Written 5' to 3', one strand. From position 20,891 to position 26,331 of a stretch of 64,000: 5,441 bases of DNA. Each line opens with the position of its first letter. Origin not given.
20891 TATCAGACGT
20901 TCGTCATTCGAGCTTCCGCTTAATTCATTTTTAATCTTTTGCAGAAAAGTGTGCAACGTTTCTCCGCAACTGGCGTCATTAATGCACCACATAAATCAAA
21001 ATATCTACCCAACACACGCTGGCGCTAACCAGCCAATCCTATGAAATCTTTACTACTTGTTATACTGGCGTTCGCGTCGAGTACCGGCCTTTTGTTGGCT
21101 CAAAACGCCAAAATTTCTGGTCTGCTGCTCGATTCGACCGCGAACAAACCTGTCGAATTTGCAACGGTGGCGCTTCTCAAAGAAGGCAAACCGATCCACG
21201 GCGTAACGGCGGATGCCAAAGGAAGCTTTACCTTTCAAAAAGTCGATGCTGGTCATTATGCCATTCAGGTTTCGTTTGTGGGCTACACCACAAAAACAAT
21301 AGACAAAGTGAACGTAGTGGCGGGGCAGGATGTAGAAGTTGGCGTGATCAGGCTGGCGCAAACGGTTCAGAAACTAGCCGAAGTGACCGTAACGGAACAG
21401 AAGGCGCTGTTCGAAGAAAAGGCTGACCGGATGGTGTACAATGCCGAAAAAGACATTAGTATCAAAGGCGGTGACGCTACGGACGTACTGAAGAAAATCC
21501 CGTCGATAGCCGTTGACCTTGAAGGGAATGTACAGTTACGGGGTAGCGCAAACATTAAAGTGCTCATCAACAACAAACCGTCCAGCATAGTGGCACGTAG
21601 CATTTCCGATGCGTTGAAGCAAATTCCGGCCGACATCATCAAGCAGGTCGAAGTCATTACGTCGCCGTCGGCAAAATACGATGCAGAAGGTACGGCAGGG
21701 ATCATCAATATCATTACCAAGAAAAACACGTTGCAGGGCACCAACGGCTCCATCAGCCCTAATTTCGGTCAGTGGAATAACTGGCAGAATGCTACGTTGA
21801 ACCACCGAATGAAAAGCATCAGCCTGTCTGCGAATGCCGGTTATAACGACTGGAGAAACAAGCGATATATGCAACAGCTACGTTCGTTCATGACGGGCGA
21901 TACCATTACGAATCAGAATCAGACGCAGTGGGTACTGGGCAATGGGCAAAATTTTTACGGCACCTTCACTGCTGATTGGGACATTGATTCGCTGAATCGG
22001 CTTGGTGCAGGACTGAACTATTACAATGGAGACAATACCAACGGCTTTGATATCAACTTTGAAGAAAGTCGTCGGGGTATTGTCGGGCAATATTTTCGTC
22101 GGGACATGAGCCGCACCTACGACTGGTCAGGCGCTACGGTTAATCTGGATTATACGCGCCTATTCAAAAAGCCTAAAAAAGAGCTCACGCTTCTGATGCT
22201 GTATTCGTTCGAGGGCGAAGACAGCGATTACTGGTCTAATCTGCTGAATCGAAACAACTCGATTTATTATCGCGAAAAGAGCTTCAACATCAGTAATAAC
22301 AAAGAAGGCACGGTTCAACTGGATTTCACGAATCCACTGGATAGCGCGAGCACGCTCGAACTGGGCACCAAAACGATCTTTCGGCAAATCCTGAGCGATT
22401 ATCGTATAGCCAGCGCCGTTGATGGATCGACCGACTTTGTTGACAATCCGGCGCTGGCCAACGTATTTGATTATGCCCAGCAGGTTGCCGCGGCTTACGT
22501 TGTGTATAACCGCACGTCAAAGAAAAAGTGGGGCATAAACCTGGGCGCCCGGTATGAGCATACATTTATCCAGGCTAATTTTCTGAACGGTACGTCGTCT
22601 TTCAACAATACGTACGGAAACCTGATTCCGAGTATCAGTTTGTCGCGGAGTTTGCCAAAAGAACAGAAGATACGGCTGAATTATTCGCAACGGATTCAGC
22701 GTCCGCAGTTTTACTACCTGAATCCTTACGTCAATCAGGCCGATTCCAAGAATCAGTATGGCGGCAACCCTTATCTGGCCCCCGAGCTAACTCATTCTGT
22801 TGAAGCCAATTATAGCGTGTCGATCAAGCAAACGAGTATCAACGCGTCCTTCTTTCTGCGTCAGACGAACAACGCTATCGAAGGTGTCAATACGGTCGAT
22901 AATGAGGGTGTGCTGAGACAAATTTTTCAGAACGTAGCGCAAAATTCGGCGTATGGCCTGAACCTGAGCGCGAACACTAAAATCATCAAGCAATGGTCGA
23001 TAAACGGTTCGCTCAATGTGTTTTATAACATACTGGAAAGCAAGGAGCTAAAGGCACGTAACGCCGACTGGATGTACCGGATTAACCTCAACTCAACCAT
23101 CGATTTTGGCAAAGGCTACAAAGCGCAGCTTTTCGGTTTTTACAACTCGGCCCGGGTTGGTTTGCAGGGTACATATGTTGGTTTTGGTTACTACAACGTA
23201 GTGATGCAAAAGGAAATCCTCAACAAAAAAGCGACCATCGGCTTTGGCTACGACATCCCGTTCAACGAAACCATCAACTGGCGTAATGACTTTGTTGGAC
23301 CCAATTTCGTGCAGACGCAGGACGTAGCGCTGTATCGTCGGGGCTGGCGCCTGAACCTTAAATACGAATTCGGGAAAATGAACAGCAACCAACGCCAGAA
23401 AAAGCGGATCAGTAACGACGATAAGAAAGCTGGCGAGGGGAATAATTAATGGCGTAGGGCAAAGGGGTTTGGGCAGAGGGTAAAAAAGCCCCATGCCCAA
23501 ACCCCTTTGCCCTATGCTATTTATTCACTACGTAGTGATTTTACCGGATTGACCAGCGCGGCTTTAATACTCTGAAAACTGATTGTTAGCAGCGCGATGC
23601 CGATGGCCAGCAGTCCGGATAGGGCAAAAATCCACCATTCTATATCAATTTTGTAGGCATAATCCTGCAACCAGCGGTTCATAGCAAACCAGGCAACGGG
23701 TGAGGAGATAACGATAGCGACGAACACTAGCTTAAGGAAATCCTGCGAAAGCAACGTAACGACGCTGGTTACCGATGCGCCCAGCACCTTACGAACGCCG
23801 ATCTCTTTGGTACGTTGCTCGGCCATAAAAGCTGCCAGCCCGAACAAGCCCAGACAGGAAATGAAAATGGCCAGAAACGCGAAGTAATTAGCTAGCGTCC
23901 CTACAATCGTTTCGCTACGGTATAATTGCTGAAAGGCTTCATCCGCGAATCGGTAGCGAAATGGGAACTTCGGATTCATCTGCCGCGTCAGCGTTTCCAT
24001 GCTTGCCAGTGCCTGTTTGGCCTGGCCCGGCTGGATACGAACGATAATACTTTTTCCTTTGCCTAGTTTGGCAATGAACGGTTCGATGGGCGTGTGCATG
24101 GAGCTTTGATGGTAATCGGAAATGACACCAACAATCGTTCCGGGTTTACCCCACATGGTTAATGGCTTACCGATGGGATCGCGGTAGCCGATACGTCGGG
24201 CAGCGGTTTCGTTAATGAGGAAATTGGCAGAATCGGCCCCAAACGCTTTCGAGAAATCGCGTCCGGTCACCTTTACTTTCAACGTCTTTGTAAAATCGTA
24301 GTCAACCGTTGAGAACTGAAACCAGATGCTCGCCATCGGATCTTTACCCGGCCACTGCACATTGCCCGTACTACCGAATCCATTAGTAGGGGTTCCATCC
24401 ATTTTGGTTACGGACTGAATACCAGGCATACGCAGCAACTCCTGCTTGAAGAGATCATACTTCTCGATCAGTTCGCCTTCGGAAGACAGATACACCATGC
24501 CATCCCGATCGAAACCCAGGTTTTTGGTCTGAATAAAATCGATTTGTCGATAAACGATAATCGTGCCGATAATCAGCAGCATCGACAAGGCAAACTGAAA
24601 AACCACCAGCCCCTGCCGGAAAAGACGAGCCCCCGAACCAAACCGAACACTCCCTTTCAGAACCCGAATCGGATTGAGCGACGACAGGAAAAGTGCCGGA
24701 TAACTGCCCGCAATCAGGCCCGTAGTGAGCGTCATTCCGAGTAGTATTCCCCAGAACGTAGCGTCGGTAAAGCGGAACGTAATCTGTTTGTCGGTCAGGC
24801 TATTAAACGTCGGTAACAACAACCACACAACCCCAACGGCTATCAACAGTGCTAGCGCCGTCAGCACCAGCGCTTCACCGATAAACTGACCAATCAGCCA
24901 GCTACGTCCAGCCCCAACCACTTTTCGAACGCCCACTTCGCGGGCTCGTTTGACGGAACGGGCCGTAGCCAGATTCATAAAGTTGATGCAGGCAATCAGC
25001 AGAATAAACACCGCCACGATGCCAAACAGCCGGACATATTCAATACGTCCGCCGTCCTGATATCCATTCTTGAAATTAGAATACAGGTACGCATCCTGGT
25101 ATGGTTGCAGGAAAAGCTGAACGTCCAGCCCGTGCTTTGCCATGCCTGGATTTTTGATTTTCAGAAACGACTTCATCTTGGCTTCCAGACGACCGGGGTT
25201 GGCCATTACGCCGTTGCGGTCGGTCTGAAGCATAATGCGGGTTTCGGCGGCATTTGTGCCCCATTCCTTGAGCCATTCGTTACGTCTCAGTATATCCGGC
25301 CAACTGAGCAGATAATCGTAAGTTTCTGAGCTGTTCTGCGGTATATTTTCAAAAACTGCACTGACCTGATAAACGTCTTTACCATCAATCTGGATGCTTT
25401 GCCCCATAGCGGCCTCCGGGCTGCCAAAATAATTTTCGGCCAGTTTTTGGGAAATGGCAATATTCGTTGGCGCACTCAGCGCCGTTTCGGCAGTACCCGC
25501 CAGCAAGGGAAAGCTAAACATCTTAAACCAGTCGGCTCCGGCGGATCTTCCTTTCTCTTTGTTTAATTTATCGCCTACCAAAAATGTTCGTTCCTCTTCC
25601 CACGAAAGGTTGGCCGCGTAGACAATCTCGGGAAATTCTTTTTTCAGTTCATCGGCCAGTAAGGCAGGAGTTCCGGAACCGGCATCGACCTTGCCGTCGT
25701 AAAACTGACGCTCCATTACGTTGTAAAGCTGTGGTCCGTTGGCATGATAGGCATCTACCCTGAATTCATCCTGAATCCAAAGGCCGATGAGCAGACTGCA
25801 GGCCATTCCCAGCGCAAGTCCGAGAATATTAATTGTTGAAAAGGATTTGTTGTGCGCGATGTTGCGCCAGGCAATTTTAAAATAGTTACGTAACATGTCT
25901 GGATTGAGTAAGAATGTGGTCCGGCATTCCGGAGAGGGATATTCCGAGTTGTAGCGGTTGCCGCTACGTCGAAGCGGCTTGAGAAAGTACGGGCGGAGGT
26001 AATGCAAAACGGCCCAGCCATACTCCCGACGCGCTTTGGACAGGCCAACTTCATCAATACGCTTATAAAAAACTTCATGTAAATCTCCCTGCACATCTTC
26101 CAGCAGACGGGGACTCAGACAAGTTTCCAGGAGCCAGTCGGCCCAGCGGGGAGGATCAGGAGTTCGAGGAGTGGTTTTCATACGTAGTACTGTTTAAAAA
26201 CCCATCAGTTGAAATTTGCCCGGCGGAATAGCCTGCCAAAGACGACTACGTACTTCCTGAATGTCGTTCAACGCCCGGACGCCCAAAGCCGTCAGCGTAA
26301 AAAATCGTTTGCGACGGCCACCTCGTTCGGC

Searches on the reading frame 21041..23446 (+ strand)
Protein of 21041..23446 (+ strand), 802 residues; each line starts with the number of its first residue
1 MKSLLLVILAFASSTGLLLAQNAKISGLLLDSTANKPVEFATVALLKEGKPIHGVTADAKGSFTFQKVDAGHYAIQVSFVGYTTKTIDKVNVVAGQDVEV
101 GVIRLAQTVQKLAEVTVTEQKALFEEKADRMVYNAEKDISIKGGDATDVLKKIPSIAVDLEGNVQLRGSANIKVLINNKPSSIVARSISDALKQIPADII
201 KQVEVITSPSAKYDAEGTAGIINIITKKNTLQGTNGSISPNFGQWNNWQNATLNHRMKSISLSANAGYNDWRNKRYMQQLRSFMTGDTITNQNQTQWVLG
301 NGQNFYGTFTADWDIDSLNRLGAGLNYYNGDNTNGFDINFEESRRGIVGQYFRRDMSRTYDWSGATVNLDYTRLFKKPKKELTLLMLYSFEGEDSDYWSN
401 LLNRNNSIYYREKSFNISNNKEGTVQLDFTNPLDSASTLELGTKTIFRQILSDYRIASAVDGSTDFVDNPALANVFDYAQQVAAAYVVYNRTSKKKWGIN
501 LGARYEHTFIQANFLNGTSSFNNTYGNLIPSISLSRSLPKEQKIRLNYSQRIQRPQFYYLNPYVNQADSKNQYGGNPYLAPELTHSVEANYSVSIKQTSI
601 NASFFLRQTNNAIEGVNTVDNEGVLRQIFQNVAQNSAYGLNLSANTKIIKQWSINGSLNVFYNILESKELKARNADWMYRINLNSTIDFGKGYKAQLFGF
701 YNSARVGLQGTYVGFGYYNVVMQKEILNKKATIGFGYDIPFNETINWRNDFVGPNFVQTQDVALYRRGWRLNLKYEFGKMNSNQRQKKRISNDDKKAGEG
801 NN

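Call 70: search_protein_families(library=ncbifam, proteins=[window:21041-23446:+], max_evalue=0.00001)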
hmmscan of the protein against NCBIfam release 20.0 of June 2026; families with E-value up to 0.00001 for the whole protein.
window:21041-23446:+ (802 aa): 1 family
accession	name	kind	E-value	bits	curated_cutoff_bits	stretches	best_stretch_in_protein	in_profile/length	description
TIGR01782.1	TonB-Xanth-Caul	subfamily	2.6e-12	45.9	310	1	265-611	388-675/868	TonB-dependent receptor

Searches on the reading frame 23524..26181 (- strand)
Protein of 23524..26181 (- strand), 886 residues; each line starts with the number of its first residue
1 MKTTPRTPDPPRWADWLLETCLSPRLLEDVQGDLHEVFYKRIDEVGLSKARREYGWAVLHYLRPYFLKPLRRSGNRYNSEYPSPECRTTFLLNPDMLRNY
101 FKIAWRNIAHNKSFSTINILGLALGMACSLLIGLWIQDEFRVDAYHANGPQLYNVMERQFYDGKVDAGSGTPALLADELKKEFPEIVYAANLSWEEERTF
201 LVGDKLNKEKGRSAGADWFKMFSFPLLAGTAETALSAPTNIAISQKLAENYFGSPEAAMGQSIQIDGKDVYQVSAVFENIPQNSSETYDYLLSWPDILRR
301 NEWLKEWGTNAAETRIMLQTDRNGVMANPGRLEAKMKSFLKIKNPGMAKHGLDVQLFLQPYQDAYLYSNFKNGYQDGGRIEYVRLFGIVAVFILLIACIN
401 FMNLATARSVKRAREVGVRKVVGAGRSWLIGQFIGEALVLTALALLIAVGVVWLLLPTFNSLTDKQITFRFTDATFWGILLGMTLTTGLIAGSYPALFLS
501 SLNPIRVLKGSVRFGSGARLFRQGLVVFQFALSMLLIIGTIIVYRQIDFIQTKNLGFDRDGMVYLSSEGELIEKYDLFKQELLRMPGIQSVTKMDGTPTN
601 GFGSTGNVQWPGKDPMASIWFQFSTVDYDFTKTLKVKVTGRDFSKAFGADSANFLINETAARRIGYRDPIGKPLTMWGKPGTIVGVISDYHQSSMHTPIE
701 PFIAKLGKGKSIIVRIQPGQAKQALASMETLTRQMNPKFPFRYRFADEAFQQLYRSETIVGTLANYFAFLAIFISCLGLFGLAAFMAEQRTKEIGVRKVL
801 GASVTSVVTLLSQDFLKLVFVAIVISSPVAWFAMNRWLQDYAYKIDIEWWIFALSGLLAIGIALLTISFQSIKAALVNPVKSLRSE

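Call 70: search_protein_families(library=ncbifam, proteins=[window:23524-26181:-], max_evalue=0.00001)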
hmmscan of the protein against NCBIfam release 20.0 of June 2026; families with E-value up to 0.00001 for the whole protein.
window:23524-26181:- (886 aa): 4 families
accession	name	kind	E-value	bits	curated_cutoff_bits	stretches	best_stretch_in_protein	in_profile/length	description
TIGR03434.1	ADOP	subfamily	2.5e-89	300.4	622.3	1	101-886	5-803/803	ADOP family duplicated permease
NF038008.1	ABC_perm_DarB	equivalog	9.4e-27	93.3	700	2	386-575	276-465/777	darobactin export ABC transporter permease subunit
NF038404.1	perm_prefix_2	domain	5.3e-25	87.5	35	1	10-68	1-59/62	permease prefix domain 2-containing transporter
NF007826.0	PRK10535.1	equivalog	7.6e-10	37.7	966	1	386-508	525-645/648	macrolide ABC transporter ATP-binding protein/permease MacB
